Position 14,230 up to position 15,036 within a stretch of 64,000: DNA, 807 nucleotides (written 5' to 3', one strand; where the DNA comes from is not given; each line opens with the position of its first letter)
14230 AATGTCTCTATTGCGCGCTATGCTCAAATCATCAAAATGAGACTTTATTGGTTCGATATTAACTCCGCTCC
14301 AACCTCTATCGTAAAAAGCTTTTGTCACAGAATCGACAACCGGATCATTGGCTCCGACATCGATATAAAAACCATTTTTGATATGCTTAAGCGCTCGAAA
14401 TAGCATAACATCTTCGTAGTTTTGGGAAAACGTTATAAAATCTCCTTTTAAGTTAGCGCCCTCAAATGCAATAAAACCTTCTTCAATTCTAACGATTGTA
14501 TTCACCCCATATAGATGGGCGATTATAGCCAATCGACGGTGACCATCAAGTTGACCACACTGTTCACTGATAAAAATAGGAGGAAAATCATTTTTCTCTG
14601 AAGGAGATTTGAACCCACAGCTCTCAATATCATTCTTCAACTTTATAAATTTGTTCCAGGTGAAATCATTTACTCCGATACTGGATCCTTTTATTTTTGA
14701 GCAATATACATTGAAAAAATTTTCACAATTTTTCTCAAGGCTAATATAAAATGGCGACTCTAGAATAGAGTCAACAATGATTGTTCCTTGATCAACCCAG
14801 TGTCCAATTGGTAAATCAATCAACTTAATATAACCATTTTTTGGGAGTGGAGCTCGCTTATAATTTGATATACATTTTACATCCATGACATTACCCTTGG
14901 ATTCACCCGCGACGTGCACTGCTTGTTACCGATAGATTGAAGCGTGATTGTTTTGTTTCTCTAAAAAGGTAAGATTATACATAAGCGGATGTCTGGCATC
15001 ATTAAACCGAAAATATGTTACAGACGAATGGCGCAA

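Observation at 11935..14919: ParB/Srx-like domain fused to FkbM methyltransferase, coiled coil and GT: possible new glycan chain-capping enzyme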

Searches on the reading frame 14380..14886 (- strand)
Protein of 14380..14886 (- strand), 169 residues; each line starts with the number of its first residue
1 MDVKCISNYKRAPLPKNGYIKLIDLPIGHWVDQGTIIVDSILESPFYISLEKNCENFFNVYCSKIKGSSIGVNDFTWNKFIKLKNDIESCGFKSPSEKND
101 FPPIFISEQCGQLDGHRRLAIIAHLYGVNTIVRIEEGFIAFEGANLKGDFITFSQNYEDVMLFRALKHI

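Call 11: search_solved_structures(query=window:14380-14886:-, max_evalue=10, show_alignments=3)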
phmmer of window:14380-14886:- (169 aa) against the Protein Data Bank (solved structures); distinct sequences matched with E-value up to 10: 10.
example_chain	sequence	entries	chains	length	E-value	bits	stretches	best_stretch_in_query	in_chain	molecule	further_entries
8ej4_K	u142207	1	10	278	0.12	15.2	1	16-60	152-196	Serine/threonine-protein kinase Nek7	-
6npy_B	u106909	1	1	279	0.12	15.2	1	16-60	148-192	Interferon-induced, double-stranded RNA-activated protein kinase,Serine/threonine-protein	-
8ws1_A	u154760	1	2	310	0.13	15.1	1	16-60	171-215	Serine/threonine-protein kinase Nek7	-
8sxn_A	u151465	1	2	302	0.14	15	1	16-60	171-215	Serine/threonine-protein kinase Nek7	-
9h59_C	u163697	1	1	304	0.14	15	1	16-60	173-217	Serine/threonine-protein kinase Nek7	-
9nfq_C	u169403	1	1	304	0.14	15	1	16-60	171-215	Serine/threonine-protein kinase Nek7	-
5de2_A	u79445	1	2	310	0.14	15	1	16-60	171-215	Serine/threonine-protein kinase Nek7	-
2wqm_A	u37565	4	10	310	0.14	15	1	16-60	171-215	SERINE/THREONINE-PROTEIN KINASE NEK7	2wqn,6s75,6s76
8ws0_A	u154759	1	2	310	0.51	13.2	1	16-60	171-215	Serine/threonine-protein kinase Nek7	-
6s73_A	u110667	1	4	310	0.52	13.2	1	16-60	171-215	Serine/threonine-protein kinase Nek7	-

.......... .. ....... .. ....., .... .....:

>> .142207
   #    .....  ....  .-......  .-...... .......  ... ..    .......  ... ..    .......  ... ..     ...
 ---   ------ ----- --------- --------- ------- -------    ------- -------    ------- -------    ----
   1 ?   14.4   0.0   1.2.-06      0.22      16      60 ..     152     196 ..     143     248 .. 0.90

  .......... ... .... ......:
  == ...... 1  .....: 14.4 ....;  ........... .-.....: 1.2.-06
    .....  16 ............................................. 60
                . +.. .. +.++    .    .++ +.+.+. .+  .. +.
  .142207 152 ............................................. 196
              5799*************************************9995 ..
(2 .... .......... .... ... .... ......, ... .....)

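Call 13: search_protein_families(library=pfam, proteins=[window:14380-14886:-], max_evalue=10)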
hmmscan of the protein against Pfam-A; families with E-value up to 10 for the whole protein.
window:14380-14886:- (169 aa): 0 families

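Call 23: search_protein_representatives(protein=window:14380-14886:-)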
Query: 169 residues. Proteins with E-value up to 0.001 (for the whole library): 21; up to 1e-10: 9; up to 1e-30: 5. The best 21 are listed.
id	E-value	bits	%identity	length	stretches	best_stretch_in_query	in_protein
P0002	3.0e-108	375.4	98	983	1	1-169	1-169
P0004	4.5e-36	140.4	76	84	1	2-83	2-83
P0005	1.8e-34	135.2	43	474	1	3-169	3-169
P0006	1.6e-31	125.5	45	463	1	8-169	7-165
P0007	7.1e-31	123.5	36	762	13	86-121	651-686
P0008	1.2e-18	83.7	43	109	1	43-144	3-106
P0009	1.4e-17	80.1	40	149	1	18-142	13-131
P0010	1.2e-15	73.8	36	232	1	12-145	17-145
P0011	3.3e-11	59.4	38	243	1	14-156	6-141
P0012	2.3e-10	56.7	35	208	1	12-141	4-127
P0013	9.5e-10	54.7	39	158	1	40-143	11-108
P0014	1.7e-09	53.8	32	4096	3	40-77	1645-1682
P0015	1.5e-07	47.5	39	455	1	16-139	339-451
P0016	3.0e-06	43.3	53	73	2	101-142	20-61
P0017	5.5e-06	42.4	38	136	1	58-143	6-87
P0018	1.3e-05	41.2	39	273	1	40-139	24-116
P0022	9.4e-04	35.1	34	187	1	16-141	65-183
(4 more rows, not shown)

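Call 26: search_solved_structures(query=A1, max_evalue=10, show_alignments=4)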
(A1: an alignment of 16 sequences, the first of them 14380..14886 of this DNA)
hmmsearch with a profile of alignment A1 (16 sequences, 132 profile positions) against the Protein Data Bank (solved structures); distinct sequences matched with E-value up to 10: 12.
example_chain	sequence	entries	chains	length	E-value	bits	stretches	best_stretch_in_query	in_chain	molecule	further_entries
9flp_A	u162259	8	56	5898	2.3e-05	27.3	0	77-105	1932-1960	The grappling hook protein A in the bacterium Aureispira sp. CCB-QB1 | The grappling hook protein A (GhpA) in the bacterium Aureispira sp. CCB-QB1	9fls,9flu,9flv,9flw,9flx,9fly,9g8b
8ej4_K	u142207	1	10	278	0.088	15.8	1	4-45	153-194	Serine/threonine-protein kinase Nek7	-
6npy_B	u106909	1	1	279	0.11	15.5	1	4-45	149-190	Interferon-induced, double-stranded RNA-activated protein kinase,Serine/threonine-protein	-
9nfq_C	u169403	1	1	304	0.11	15.4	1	4-45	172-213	Serine/threonine-protein kinase Nek7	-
9h59_C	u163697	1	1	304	0.11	15.4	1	4-45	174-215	Serine/threonine-protein kinase Nek7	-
8sxn_A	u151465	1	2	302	0.12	15.4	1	4-45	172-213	Serine/threonine-protein kinase Nek7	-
2wqm_A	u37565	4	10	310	0.12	15.3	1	4-45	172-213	SERINE/THREONINE-PROTEIN KINASE NEK7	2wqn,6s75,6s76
8ws1_A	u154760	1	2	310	0.12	15.3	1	4-45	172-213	Serine/threonine-protein kinase Nek7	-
5de2_A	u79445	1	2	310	0.13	15.2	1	4-45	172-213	Serine/threonine-protein kinase Nek7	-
6s73_A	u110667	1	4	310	0.55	13.2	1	4-45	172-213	Serine/threonine-protein kinase Nek7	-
8ws0_A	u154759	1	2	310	0.57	13.1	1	4-45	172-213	Serine/threonine-protein kinase Nek7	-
3whb_A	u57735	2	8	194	0.99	12.4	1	43-109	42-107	Fatty acid metabolism regulator protein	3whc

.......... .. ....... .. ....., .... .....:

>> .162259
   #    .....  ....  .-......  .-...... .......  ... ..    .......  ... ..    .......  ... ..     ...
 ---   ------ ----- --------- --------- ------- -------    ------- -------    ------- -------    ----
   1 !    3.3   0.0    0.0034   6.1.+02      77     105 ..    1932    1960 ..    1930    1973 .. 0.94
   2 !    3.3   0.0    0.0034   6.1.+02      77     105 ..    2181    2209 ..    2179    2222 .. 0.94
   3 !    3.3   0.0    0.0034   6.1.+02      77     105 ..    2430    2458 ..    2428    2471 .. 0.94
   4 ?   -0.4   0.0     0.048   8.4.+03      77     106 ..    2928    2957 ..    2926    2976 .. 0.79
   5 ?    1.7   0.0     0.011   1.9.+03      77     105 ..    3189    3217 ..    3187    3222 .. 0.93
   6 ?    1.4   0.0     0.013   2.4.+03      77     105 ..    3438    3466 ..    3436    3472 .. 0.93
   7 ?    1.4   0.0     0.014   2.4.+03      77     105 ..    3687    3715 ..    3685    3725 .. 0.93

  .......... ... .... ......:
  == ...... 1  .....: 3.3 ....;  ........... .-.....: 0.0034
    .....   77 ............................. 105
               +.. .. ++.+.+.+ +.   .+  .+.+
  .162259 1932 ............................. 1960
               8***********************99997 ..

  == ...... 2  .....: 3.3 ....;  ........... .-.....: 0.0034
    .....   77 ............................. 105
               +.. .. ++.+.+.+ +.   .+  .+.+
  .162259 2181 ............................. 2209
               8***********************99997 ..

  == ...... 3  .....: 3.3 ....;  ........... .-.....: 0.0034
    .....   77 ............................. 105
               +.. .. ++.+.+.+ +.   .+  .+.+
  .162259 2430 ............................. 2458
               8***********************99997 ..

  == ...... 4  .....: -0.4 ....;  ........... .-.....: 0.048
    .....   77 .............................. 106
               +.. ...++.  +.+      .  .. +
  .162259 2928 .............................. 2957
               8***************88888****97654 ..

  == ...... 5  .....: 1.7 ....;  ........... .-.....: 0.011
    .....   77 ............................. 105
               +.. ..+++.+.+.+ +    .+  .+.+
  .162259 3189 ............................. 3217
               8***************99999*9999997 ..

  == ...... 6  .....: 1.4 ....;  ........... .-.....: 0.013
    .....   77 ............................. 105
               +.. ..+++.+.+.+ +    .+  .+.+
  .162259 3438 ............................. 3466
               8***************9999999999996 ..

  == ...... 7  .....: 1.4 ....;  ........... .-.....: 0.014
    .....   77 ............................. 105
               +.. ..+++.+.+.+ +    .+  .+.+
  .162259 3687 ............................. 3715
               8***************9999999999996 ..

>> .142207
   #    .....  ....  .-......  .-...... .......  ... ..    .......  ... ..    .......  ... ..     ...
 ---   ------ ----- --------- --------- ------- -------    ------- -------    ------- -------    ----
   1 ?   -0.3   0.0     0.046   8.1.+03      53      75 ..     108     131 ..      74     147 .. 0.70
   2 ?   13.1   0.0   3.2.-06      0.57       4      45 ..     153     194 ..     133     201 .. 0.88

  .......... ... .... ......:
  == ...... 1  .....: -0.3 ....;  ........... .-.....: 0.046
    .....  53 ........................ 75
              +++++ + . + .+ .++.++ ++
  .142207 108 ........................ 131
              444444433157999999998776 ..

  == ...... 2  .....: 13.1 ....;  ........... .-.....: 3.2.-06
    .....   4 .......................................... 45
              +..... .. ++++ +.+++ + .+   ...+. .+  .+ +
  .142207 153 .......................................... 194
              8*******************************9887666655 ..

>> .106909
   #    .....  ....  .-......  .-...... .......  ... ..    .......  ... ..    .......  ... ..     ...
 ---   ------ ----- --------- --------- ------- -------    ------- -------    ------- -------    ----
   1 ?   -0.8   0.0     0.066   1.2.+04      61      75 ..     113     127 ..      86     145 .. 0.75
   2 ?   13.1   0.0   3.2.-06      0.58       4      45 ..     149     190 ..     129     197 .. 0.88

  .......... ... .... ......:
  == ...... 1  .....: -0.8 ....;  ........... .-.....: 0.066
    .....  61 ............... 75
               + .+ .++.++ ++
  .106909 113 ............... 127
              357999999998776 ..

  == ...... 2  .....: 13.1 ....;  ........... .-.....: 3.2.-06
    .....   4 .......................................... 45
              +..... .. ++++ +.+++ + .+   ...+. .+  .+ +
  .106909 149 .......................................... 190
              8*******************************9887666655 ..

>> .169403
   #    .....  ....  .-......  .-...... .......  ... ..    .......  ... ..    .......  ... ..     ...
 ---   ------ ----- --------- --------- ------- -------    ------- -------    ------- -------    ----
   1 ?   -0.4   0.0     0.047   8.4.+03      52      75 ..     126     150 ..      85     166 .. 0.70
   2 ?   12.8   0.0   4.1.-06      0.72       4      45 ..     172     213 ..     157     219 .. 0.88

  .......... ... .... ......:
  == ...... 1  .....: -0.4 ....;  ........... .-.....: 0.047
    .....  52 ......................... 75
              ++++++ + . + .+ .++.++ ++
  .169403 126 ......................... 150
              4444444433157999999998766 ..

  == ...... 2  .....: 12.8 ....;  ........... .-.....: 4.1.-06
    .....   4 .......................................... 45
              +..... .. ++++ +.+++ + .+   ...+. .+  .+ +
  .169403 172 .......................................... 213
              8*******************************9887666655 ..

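Call 27: search_protein_families(library=pfam, alignment_id=A1, max_evalue=10)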
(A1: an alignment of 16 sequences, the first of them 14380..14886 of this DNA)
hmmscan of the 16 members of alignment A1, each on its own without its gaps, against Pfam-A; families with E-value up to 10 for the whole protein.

A. member 1, window:14380-14886:- (169 aa): 0 families

B. families by the number of members that match (of 16 scanned): 5 families
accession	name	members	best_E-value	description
PF09482.15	OrgA_MxiK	1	0.11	Bacterial type III secretion apparatus protein (OrgA_MxiK)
PF24000.1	DUF7316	1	0.13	Family of unknown function (DUF7316)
PF07088.17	GvpD_P-loop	1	0.17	GvpD gas vesicle protein, P-loop domain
PF14947.12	HTH_45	1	0.17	Winged helix-turn-helix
PF20742.3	DUF5580_M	1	0.2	Family of unknown function (DUF5580) middle domain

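Call 28: find_homologous_proteins(query=A1, max_evalue=0.001)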
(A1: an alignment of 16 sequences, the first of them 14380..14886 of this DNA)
Query A1 (16 sequences) (169 aa, profile of the alignment): 8 proteins with E <= 0.001 among 1520 candidates.
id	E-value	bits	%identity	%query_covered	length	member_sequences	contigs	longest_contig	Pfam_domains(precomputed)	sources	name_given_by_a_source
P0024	5.4e-40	154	35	76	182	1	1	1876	-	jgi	jgi:hypothetical protein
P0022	8.0e-34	134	29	74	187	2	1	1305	-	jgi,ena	jgi:hypothetical protein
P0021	2.0e-32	130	29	66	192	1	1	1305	-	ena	-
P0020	7.1e-31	125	29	69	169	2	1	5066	-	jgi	jgi:hypothetical protein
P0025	6.6e-29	118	25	74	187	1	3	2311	-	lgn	-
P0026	1.7e-22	97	29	73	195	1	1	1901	-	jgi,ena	-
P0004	2.1e-14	71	75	50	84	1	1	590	-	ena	-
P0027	4.8e-4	38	36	15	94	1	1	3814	-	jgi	jgi:hypothetical protein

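Call 31: find_related_loci(query=A2, collection=genome_contigs, flank=10000)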
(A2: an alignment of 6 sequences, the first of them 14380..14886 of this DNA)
Query A2 (169 aa) in genome_contigs; peptide patterns used: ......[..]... (x = any residue, [..] = any of these).
339 stretches matched a pattern; 2 encode a relative of the query (tblastn E <= 1e-3); 2 distinct loci.
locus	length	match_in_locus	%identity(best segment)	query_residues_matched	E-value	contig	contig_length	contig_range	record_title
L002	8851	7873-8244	36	13-141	3e-24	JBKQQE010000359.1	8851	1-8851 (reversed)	MAG: Xanthobacteraceae bacterium isolate MGr1A1B1C__bin_74 MGr1A1B1C_000000158525, whole genome shotgun sequence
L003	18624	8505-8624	55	102-141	8e-11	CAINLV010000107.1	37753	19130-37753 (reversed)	MAG: uncultured actinobacterium isolate Kiruna_bin-09407 genome assembly, contig: bin-09407:107/115, whole genome shotgu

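Call 32: find_related_loci(query=A2, collection=metagenome_contigs, flank=10000)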
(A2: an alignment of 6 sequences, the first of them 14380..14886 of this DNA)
Query A2 (169 aa) in metagenome_contigs; peptide patterns used: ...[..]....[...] (x = any residue, [..] = any of these).
138 stretches matched a pattern; 1 encode a relative of the query (tblastn E <= 1e-3); 1 distinct loci.
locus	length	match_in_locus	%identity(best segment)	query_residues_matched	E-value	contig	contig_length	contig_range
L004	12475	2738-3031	27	29-125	3e-9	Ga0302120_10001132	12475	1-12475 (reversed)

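Call 46: predict_structure(alignment_id=A3)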
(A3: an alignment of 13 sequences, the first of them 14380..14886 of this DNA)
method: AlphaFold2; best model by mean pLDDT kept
length: 169 residues; sequences in the alignment: 13
mean_pLDDT: 78.8   pTM: 0.75
mean pLDDT of the five models: 78.8, 77.5, 76.1, 75.4, 74.5
residues with pLDDT >= 90: 69; 70-90: 57; 50-70: 18; < 50: 25
segments of 3 or more residues with pLDDT < 50: 145-169
pLDDT, mean of each block of 10 residues (from residue 1): 84 87 92 91 96 96 78 81 90 60 83 88 93 89 50 39 42
secondary structure, 60 per line:
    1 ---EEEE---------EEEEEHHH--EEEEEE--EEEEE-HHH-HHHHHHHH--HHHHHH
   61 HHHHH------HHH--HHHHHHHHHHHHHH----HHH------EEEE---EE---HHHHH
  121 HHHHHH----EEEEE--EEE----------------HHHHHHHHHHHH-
elements in order: E4-7 E17-21 E27-32 E35-39 H45-52 H55-65 H77-90 E104-107 H116-126 E131-135 E138-140 H157-168

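Call 48: fold_search(model_id=the predicted structure, library=pdb)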
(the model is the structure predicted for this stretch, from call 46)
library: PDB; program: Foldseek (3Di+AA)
matches with E <= 10: 55; with E <= 0.001: 0
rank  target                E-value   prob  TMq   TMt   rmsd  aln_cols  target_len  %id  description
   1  1l9u_C                1.5e+00  0.02  0.17  0.05  17.3       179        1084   14  THERMUS AQUATICUS RNA POLYMERASE HOLOENZYME AT 4 A RESOLUTION (released 2002-05-22)
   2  8amz_T                1.9e+00  0.02  0.15  0.11  15.9       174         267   10  Spinach 19S proteasome (released 2022-08-24)
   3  6ky4                  2.1e+00  0.12  0.23  0.39   4.2        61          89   23  Crystal structure of Sulfiredoxin from Arabidopsis thaliana (released 2019-10-16)
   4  8z9e_L                3.1e+00  0.02  0.18  0.20  25.1       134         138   10  Cryo-EM structure of NTR-bound type VII CRISPR-Cas complex at substrate-engaged state II (released 2024-08-21)
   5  4i5q_B                3.1e+00  0.01  0.13  0.12  15.3       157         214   11  Crystal structure and catalytic mechanism for peroplasmic disulfide-bond isomerase DsbC from Salmonella enterica serov (released 2013-10-16)
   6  9fzw_A                3.3e+00  0.01  0.13  0.07  15.8       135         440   11  Structure of Urethanase UMG-SP2 (released 2025-05-21)
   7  6m3l_B                3.5e+00  0.02  0.11  0.11  15.8        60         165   18  Crystal structure of the R.PabI(Y68F-K154A)-dsDNA(nonspecific) complex (released 2020-03-18)
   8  8oh5_B                3.8e+00  0.02  0.17  0.07   9.4       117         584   14  Cryo-EM structure of the electron bifurcating transhydrogenase StnABC complex from Sporomusa Ovata (state 2) (released 2023-09-13)
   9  3gyk_B                3.8e+00  0.01  0.13  0.12  17.4       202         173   11  The crystal structure of a thioredoxin-like oxidoreductase from Silicibacter pomeroyi DSS-3 (released 2009-06-09)
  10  7awt_F                4.0e+00  0.01  0.15  0.08  13.1       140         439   15  E. coli NADH quinone oxidoreductase hydrophilic arm (released 2021-09-15)
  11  9cgc_V                4.3e+00  0.01  0.15  0.11  20.1       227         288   14  Yeast 26S proteasome non-substrate-engaged (S1 state) (released 2025-07-09)
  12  3soi_A                5.1e+00  0.02  0.15  0.11  13.9        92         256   13  Crystallographic structure of Bacillus licheniformis beta-lactamase W210F/W229F/W251F at 1.73 angstrom resolution (released 2011-12-14)
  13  6mud_B                5.1e+00  0.01  0.13  0.15  13.4       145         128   10  Voltage-gated sodium channel NaV1.5 C-terminal domain in complex with Ca2+/Calmodulin (released 2019-05-08)
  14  8xtc_B                5.1e+00  0.01  0.12  0.07  15.7       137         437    9  Crystal structure of a novel PU plastic degradation urethanase UMG-SP2 mutant from uncultured bacterium in complex wit (released 2025-01-15)
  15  1gz5_A                5.1e+00  0.01  0.12  0.05  14.0        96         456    6  Trehalose-6-phosphate synthase. OtsA (released 2003-02-07)
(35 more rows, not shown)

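Call 49: search_protein_families(library=phrogs, alignment_id=A1, max_evalue=10)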
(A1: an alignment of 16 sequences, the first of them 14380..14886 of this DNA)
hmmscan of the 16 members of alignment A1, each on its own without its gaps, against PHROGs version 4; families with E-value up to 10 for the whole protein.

A. member 1, window:14380-14886:- (169 aa): 0 families

B. families by the number of members that match (of 16 scanned): 15 families
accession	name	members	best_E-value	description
phrog_498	-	3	0.025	DNA methyltransferase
phrog_14124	-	1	0.041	-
phrog_7977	-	1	0.042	-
phrog_19479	-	1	0.067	-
phrog_13931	-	1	0.092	-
phrog_4635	-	1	0.11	-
phrog_7527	-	1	0.14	-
phrog_33645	-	1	0.16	-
phrog_33102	-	1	0.17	-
phrog_4181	-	1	0.18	-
phrog_20613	-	1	0.19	-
phrog_23664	-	1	0.22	-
phrog_12635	-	1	0.25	-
phrog_31480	-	1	0.26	-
phrog_19051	-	1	0.35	-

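Call 51: fold_search(model_id=the predicted structure, library=viral)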
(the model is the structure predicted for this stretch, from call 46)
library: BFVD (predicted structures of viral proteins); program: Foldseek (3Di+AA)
matches with E <= 10: 96; with E <= 0.001: 0
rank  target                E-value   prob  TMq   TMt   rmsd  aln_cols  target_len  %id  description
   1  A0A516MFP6            5.4e-02  0.60  0.26  0.26   6.5        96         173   16  (no name in the UniProt tables at hand)
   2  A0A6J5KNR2            1.5e-01  0.57  0.24  0.31   5.2        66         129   17  Uncharacterized protein [uncultured Caudovirales phage]
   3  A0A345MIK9            3.6e-01  0.33  0.23  0.43   6.5        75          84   23  ParB-like nuclease domain protein [Gordonia phage Daredevil]
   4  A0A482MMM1            4.1e-01  0.21  0.26  0.16  13.1        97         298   10  (no name in the UniProt tables at hand)
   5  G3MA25                4.3e-01  0.38  0.24  0.28   4.1        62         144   14  Gp284 [Bacillus phage G]
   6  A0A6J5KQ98            6.3e-01  0.16  0.23  0.26   8.0        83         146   14  ParB/Sulfiredoxin [uncultured Caudovirales phage]
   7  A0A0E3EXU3            8.7e-01  0.11  0.27  0.35   9.0       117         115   12  Uncharacterized protein [Synechococcus phage ACG-2014b]
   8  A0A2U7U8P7            8.7e-01  0.02  0.14  0.03  16.6       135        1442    8  Atrophin-1 incomplete domain containing protein [Pandoravirus quercus]
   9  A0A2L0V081            1.2e+00  0.02  0.13  0.20  12.3       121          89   14  Uncharacterized protein [Agrobacterium phage Atu_ph07]
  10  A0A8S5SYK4            1.4e+00  0.14  0.21  0.11   5.0        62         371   19  Chromosome partitioning protein [Podoviridae sp. ctxqo3]
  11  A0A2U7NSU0            1.6e+00  0.16  0.28  0.23   8.9        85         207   15  ParB/Sulfiredoxin domain-containing protein [Hot spring virus BHS1]
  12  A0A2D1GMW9            1.6e+00  0.09  0.23  0.27  12.1        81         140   22  (no name in the UniProt tables at hand)
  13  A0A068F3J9            1.6e+00  0.07  0.23  0.14  12.6        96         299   11  L-ectoine synthase [Mycobacterium phage Gaia]
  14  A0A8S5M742            1.7e+00  0.07  0.24  0.10  10.3       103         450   18  Uncharacterized protein [Siphoviridae sp. ctrgt10]
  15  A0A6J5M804            2.0e+00  0.10  0.21  0.12   5.3        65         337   18  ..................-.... domain-containing protein [uncultured Caudovirales phage]
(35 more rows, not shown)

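Call 64: list_cluster_members(proteins=[P0005, P0006, P0010, P0011, P0012, P0015, P0017, P0018, P0009, P0014])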
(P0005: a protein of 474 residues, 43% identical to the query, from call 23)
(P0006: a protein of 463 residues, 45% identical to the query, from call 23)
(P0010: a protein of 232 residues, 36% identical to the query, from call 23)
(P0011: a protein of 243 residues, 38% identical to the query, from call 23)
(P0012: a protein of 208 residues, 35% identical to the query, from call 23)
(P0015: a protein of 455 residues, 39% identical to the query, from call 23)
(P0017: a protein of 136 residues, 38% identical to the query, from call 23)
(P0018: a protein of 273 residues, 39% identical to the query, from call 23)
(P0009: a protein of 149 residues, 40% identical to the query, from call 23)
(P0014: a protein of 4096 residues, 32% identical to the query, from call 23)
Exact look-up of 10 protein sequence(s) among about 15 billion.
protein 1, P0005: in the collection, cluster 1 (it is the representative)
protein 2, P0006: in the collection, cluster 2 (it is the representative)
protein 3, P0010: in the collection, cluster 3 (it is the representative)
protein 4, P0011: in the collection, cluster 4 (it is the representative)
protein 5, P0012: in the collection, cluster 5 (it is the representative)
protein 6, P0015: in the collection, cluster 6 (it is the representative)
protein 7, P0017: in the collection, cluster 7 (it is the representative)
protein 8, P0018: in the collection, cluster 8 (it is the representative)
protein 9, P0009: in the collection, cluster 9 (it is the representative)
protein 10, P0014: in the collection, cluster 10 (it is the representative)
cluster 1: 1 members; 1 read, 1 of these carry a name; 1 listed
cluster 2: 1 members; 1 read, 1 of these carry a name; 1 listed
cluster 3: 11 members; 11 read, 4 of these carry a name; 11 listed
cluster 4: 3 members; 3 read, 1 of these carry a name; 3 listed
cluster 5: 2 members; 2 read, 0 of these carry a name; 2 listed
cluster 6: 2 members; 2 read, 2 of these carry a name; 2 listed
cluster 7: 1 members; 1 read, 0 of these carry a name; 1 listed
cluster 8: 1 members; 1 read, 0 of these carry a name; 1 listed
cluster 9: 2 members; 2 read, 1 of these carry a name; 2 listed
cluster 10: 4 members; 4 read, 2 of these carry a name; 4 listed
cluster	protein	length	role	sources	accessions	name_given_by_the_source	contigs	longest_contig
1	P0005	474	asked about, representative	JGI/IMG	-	FkbM family methyltransferase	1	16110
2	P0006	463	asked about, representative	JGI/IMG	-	FkbM family methyltransferase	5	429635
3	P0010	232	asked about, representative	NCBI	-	-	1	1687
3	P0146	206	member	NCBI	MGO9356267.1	MAG: hypothetical protein ACLP1D_01170 [Xanthobacteraceae bacterium]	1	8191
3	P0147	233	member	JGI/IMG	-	hypothetical protein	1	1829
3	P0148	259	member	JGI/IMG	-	hypothetical protein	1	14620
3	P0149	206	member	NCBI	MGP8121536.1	MAG: hypothetical protein ACLP8B_13570 [Xanthobacteraceae bacterium]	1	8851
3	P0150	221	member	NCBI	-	-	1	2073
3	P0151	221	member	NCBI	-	-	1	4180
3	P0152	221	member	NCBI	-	-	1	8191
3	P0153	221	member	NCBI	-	-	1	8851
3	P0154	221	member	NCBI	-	-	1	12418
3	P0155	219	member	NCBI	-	-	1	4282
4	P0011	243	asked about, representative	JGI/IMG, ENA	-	outer membrane murein-binding lipoprotein Lpp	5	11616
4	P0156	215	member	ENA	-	-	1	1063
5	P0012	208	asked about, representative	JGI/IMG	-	-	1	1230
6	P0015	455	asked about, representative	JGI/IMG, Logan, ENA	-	hypothetical protein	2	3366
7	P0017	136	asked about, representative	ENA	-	-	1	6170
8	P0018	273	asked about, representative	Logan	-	-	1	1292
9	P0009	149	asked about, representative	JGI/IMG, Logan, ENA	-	hypothetical protein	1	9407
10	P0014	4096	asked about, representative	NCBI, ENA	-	-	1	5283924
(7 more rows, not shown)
